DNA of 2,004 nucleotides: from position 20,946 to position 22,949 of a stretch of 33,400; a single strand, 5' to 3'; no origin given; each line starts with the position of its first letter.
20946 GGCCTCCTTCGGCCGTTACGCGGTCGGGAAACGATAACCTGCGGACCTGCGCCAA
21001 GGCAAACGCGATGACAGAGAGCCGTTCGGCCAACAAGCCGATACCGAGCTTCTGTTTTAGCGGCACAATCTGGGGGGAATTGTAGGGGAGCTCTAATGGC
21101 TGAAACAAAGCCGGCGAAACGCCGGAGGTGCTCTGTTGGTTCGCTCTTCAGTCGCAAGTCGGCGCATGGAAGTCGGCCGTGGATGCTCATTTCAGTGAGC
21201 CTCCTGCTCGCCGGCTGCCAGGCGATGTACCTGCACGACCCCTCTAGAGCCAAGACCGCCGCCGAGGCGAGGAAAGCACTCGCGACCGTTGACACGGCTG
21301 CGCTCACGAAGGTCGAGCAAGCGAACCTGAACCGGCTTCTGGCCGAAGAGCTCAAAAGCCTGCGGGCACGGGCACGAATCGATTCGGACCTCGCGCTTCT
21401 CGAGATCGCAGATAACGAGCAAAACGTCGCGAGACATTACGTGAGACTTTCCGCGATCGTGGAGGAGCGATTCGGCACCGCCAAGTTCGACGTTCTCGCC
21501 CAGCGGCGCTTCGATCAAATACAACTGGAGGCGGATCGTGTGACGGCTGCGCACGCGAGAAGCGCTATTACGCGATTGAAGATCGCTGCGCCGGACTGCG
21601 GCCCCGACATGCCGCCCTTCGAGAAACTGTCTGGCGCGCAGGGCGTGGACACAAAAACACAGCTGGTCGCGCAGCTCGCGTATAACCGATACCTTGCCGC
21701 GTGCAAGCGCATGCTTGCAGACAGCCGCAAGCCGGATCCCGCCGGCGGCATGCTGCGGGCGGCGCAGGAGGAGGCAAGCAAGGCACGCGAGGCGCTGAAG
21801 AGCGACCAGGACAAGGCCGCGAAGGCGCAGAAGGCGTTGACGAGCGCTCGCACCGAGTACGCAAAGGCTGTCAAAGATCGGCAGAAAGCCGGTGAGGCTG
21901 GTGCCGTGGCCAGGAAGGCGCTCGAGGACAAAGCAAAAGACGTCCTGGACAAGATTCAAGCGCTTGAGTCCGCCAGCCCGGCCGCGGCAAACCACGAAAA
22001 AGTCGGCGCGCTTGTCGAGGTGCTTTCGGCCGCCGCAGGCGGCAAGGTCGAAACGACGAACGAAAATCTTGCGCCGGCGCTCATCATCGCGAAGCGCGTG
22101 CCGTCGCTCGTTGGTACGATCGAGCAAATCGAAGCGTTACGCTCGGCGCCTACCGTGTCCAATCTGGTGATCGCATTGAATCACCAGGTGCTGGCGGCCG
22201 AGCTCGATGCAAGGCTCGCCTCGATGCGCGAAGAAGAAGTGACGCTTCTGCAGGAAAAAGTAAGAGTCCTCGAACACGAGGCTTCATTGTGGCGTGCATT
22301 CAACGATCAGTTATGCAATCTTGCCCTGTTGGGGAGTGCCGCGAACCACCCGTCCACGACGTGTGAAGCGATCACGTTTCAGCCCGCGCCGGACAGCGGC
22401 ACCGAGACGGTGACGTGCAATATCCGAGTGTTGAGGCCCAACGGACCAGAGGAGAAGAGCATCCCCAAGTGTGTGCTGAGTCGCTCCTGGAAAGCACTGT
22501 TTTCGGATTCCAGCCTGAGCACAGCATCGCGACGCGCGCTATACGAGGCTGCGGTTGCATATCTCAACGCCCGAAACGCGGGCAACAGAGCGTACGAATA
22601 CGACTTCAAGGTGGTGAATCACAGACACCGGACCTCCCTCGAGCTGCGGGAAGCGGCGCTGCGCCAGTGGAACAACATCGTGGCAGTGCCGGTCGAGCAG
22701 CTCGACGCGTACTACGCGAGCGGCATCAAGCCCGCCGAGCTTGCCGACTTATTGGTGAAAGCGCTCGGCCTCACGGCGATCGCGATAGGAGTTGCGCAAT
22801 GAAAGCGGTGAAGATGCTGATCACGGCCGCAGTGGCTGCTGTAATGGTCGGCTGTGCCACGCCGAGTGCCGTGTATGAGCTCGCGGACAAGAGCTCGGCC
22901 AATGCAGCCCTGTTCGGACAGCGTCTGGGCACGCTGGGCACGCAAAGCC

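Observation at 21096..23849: Tightly coupled three-gene envelope module of unknown function (two lipoproteins plus a small cytoplasmic helical protein) next to a toxin-antitoxin pair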

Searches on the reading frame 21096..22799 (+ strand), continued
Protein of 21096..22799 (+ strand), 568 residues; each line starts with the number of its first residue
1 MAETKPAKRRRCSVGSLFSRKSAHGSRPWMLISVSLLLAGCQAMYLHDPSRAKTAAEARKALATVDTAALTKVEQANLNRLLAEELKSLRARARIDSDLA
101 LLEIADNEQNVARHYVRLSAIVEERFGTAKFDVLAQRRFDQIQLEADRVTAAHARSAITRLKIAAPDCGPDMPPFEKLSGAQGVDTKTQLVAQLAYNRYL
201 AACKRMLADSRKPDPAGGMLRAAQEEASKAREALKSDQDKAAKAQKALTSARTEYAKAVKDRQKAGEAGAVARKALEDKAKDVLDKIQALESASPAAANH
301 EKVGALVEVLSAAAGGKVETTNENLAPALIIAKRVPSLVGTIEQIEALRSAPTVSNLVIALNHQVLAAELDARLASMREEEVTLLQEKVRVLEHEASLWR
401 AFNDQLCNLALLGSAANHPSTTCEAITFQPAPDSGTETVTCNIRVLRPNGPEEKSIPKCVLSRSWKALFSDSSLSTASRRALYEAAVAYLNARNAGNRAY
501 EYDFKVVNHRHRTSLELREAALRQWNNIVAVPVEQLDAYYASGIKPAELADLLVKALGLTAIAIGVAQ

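Call 75: fold_search(model_id=the predicted structure, library=viral)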
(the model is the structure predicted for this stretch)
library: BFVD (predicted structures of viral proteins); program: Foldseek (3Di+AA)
matches with E <= 10: 400; with E <= 0.001: 0
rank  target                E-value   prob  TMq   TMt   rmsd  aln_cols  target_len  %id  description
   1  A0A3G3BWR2            1.1e-02  0.72  0.16  0.10  28.8       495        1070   11  (no name in the UniProt tables at hand)
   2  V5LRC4                2.2e-02  0.15  0.09  0.11  83.5       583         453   11  (no name in the UniProt tables at hand)
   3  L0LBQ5                2.6e-02  0.60  0.10  0.09  43.7       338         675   14  Tail fiber protein [Bacillus phage phiAGATE]
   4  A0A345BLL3            3.7e-02  0.08  0.08  0.06  31.0       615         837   12  Putative SMC domain-containing protein [Erwinia phage Wellington]
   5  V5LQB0                4.6e-02  0.18  0.11  0.08  45.3       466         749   15  (no name in the UniProt tables at hand)
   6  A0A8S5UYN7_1          5.1e-02  0.33  0.14  0.10  59.3       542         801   13  Endosialidase chaperone [Siphoviridae sp. ctkKt3]
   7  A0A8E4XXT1            5.1e-02  0.14  0.10  0.10  50.4       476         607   14  Recombination endonuclease subunit [Maribacter phage Colly_1]
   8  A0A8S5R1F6            5.3e-02  0.15  0.13  0.09  30.6       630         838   11  Minor tail protein [Myoviridae sp. cteBs22]
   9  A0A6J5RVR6            6.2e-02  0.21  0.16  0.08  48.6       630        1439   15  Caudovirus, tape measure, N-terminal [uncultured Caudovirales phage]
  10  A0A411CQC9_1          6.5e-02  0.13  0.11  0.09  38.3       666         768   14  Tape measure protein [Arthrobacter phage Sonali]
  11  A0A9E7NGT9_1          8.4e-02  0.20  0.13  0.08  27.5       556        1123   15  (no name in the UniProt tables at hand)
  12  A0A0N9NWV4            9.8e-02  0.35  0.12  0.06  53.9       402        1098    9  (no name in the UniProt tables at hand)
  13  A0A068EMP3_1          1.0e-01  0.30  0.17  0.10  25.7       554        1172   10  Putative tail protein [Bacillus phage CP-51]
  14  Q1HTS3                1.1e-01  0.12  0.10  0.11  78.4       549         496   15  F3L [Squirrelpox virus]
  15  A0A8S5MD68            1.3e-01  0.08  0.10  0.06  35.3       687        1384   10  Minor tail protein [Siphoviridae sp. cti6f5]
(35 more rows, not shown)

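Call 83: find_encoding_contigs(protein=P0117, flank=10000, max_places=4)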
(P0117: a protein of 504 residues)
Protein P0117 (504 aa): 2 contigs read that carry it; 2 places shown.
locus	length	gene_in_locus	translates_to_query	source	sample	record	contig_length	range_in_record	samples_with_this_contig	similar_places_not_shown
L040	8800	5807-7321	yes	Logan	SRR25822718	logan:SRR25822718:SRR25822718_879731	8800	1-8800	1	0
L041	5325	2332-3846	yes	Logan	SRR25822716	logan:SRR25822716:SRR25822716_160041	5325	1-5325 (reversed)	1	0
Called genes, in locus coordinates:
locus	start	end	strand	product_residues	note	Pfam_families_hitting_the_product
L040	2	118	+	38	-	?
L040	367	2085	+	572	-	PF09423:PhoD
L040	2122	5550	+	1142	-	PF00732:GMC_oxred_N, PF01266:DAO (faint), PF05199:GMC_oxred_C, PF00561:Abhydrolase_1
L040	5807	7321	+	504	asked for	-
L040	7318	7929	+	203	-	-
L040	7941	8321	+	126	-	-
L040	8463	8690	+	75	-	-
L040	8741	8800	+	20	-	?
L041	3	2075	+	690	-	?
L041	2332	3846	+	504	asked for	-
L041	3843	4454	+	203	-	-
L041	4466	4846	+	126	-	-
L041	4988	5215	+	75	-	-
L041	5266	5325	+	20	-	?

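Call 84: find_encoding_contigs(protein=P0115, flank=10000, max_places=4)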
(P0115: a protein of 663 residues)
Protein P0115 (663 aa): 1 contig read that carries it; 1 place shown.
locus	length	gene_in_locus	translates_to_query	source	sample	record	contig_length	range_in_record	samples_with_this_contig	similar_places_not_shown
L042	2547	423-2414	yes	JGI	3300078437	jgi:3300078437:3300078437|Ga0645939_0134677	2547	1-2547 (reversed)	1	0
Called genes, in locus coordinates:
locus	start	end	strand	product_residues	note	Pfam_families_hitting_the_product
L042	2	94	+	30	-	?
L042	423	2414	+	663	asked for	-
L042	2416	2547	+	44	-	?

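Call 88: search_protein_families(library=padloc, alignment_id=A7, max_evalue=0.00001)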
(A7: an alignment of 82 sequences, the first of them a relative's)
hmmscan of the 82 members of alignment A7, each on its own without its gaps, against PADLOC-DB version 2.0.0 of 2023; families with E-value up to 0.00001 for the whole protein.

A. member 1, L009:1-300:+ (100 aa): 0 families

B. families by the number of members that match (of 82 scanned): 155 families (the first 25 are shown)
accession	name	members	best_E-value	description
PDLC04135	mad3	3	6.8e-25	mads_3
PDLC02980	AriA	3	6.6e-21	-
PDLC00292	PtuA1|PtuA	2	2.2e-69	AAA ATPase domain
PDLC00288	PtuA1|PtuA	2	7.5e-50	AAA ATPase domain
PDLC00291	PtuA1|PtuA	2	4.6e-37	AAA ATPase domain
PDLC02335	AbiLi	2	1.6e-15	AbiLi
PDLC02914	ATPase-Toprim_I-B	2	7.7e-15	-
PDLC04178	HEC-01A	2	1e-12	-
PDLC04140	mad8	2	5.1e-11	mads_8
PDLC04149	HEC-04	2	5.4e-10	-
PDLC04175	HEC-01A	2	7.3e-09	-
PDLC04541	PDC-M25A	2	1.4e-08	-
PDLC01439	typeIV_DinG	1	6.4e-114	CAS-IV-A; associated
PDLC00295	PtuA1|PtuA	1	1.3e-110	AAA ATPase domain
PDLC00304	PtuA1|PtuA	1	3.1e-69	AAA ATPase domain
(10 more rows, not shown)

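Call 89: search_protein_families(library=pfam, alignment_id=A7, max_evalue=0.00001)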
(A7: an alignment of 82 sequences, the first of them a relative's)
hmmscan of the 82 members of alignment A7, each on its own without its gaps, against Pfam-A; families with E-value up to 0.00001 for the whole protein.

A. member 1, L009:1-300:+ (100 aa): 1 family
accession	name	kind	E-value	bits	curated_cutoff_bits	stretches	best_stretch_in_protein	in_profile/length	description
PF08327.17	AHSA1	-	3.8e-17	63.1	22.1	1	2-95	33-125/125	Activator of Hsp90 ATPase homolog 1-like protein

B. families by the number of members that match (of 82 scanned): 87 families (the first 25 are shown)
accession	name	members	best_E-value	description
PF13304.12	AAA_21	3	1.5e-20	AAA domain, putative AbiEii toxin, Type IV TA system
PF01266.30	DAO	2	7.3e-76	FAD dependent oxidoreductase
PF03401.19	TctC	2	1.9e-74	Tripartite tricarboxylate transporter family receptor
PF02653.21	BPD_transp_2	2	7.8e-39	Branched-chain amino acid transport system / permease component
PF00005.33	ABC_tran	2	2.8e-31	ABC transporter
PF01734.28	Patatin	2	1.2e-24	Patatin-like phospholipase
PF12146.15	Hydrolase_4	2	8.8e-13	Serine aminopeptidase, S33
PF00561.26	Abhydrolase_1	2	4.6e-11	alpha/beta hydrolase fold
PF02463.25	SMC_N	2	1.3e-09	RecF/RecN/SMC N terminal domain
PF01011.28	PQQ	1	6.4e-121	Glucose/ethanol/alcohol dehydrogenase, beta-propeller domain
PF00501.34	AMP-binding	1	6.3e-79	AMP-binding enzyme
PF00296.26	Bac_luciferase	1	2.1e-69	Luciferase-like monooxygenase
PF05977.19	MFS_3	1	1.7e-53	Transmembrane secretion effector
PF13458.12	Peripla_BP_6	1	5.2e-49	Periplasmic binding protein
PF01979.26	Amidohydro_1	1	9.2e-47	Amidohydrolase family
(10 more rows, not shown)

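Call 90: search_protein_families(library=padloc, proteins=[L014:1195-2592:-, L014:347-1177:-, L029:4-1335:-, L032:4328-5674:+, L032:5705-6787:+, L018:5947-7203:-, L018:7149-8009:+, L010:7168-9546:+, L020:3286-4185:-, L029:3251-4183:-], max_evalue=1e-8)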
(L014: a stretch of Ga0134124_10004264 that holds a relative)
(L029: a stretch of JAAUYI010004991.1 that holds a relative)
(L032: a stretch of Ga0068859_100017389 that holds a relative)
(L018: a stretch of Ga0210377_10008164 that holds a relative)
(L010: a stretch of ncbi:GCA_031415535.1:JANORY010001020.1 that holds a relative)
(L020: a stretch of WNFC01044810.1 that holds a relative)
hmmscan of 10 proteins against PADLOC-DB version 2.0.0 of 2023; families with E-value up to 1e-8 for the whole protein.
L014:1195-2592:- (466 aa): 71 families (the best 25 are shown)
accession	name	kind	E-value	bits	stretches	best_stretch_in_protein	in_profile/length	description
PDLC00295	PtuA1|PtuA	-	1.3e-110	368.6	1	1-399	1-431/451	AAA ATPase domain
PDLC00292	PtuA1|PtuA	-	2.2e-69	232.6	1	2-390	308-669/726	AAA ATPase domain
PDLC00304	PtuA1|PtuA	-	3.1e-69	232.3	1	1-388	10-416/444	AAA ATPase domain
PDLC00269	PtuA1|PtuA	-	2e-56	190.2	1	1-389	1-432/446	AAA ATPase domain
PDLC00288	PtuA1|PtuA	-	7.5e-50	168.3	1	2-427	313-717/733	AAA ATPase domain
PDLC00301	PtuA1|PtuA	-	1.4e-47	160.6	1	1-360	1-383/429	AAA ATPase domain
PDLC00271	PtuA1|PtuA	-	9.5e-46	155.2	1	1-316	1-336/421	AAA ATPase domain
PDLC00278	PtuA1|PtuA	-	4e-41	139.7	1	132-316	144-345/436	AAA ATPase domain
PDLC00267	PtuA1|PtuA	-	1.1e-39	134.8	1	128-313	144-340/438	AAA ATPase domain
PDLC02913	ATPase_I-A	-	1.9e-38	130.9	1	181-313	285-418/508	-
PDLC00291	PtuA1|PtuA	-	4.6e-37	126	1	3-432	322-766/773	AAA ATPase domain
PDLC00299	PtuA1|PtuA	-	1.3e-36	124.7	1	186-307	303-426/535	AAA ATPase domain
PDLC00298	PtuA1|PtuA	-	3.1e-36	123.3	1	207-314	228-337/423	AAA ATPase domain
PDLC00277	PtuA1|PtuA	-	5.4e-35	119.4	1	1-321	1-347/423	AAA ATPase domain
PDLC00284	PtuA1|PtuA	-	1.5e-34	117.8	1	168-318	300-451/545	AAA ATPase domain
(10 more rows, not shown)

L014:347-1177:- (277 aa): 23 families
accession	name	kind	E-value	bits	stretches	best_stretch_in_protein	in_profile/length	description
PDLC00339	PtuB1|PtuB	-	1.3e-30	105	1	29-116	34-134/261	Unknown function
PDLC00337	PtuB1|PtuB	-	6.7e-30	102.6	1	49-120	46-115/216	Unknown function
PDLC00330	PtuB1|PtuB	-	4.1e-24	83.9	1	28-108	22-110/271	Unknown function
PDLC00292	PtuA1|PtuA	-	2.8e-23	80.2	1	22-118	23-128/726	AAA ATPase domain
PDLC00328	PtuB1|PtuB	-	1.1e-21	75.7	1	51-234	52-229/295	Unknown function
PDLC00343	PtuB1|PtuB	-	1.2e-21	75.6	1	36-115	40-137/283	Unknown function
PDLC00316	PtuB1|PtuB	-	7.1e-18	63.2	1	46-229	51-217/301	Unknown function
PDLC00319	PtuB1|PtuB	-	1.4e-16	58.9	1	48-109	57-130/310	Unknown function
PDLC00318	PtuB1|PtuB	-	4.9e-16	57.1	0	86-118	116-148/299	Unknown function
PDLC00340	PtuB1|PtuB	-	7.2e-16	56.5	1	57-117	64-119/268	Unknown function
PDLC00336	PtuB1|PtuB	-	2.4e-15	54.9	1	50-107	54-111/250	Unknown function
PDLC00333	PtuB1|PtuB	-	2.7e-15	54.6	1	47-118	46-130/272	Unknown function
PDLC00329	PtuB1|PtuB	-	2.9e-15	54.4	1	49-226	53-252/331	Unknown function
PDLC00317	PtuB1|PtuB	-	1.4e-14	52.5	0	57-115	57-111/244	Unknown function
PDLC00288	PtuA1|PtuA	-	4.7e-14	49.9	1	49-118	54-134/733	AAA ATPase domain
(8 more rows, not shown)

L029:4-1335:- (444 aa): 0 families

L032:4328-5674:+ (449 aa): 0 families

L032:5705-6787:+ (361 aa): 0 families

L018:5947-7203:- (419 aa): 0 families

L018:7149-8009:+ (287 aa): 0 families

L010:7168-9546:+ (793 aa): 2 families
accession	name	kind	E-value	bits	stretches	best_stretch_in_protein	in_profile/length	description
PDLC01439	typeIV_DinG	-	6.4e-114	379.7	1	178-779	11-561/575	CAS-IV-A; associated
PDLC01729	typeIV_DinG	-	1.5e-09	35.1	0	734-768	590-624/666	Csf4_0_IVA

L020:3286-4185:- (300 aa): 0 families

L029:3251-4183:- (311 aa): 0 families

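Call 106: search_dna_similar(query=P0117, collection=plasmids, mode=protein, max_evalue=0.001)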
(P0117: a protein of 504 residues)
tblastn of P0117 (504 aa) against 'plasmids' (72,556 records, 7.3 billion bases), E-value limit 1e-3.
No match.

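Call 107: search_dna_similar(query=P0100, collection=plasmids, mode=protein, max_evalue=0.001)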
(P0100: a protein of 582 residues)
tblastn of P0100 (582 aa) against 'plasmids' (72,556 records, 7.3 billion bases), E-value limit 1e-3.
No match.

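Call 108: search_dna_similar(query=P0023, collection=plasmids, mode=protein, max_evalue=0.001)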
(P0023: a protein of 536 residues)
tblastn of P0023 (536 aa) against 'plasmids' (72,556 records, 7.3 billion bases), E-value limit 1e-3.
No match.

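Call 111: find_related_loci(query=A9, collection=viral_contigs, flank=8000)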
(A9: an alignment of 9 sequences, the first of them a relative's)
Query A9 (504 aa) in viral_contigs; peptide patterns used: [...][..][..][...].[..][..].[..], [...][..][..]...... (x = any residue, [..] = any of these).
76 stretches matched a pattern, but none encodes a relative of the query by tblastn (E <= 1e-3).

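Call 112: find_related_loci(query=A10, collection=viral_contigs, flank=8000)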
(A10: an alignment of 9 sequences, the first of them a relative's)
Query A10 (566 aa) in viral_contigs; peptide patterns used: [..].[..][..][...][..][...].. (x = any residue, [..] = any of these).
36 stretches matched a pattern, but none encodes a relative of the query by tblastn (E <= 1e-3).

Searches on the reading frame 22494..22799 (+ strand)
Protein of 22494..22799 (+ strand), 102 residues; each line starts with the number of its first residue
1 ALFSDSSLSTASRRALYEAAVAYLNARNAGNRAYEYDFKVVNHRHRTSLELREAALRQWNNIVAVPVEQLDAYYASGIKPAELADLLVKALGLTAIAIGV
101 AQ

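Call 95: search_solved_structures(query=A8, max_evalue=10)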
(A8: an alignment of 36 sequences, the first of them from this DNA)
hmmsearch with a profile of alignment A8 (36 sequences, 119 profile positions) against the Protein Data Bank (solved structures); distinct sequences matched with E-value up to 10: 1.
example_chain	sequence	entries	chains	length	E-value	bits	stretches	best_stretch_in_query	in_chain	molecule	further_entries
2ww9_B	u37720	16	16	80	3.5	11.1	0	67-117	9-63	PROTEIN TRANSPORT PROTEIN SSS1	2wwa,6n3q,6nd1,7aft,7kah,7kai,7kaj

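Call 96: search_protein_families(library=pfam, alignment_id=A8, max_evalue=0.05)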
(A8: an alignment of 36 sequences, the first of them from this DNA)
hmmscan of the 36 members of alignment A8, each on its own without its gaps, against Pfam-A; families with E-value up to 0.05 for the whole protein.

A. member 1, seq(102 aa): 0 families

B. families by the number of members that match (of 36 scanned): 6 families
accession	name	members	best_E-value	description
PF02796.21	HTH_7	1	0.0057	Helix-turn-helix domain of resolvase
PF19808.4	DUF6291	1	0.011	Family of unknown function (DUF6291)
PF16798.10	DUF5069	1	0.02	Domain of unknown function (DUF5069)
PF18357.7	DtxR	1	0.028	Diphteria toxin repressor SH3 domain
PF25539.1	Bestrophin_2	1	0.044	Bacterial/Fungal Bestrophin protein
PF08988.15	T3SS_needle_E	1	0.045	Type III secretion system, cytoplasmic E component of needle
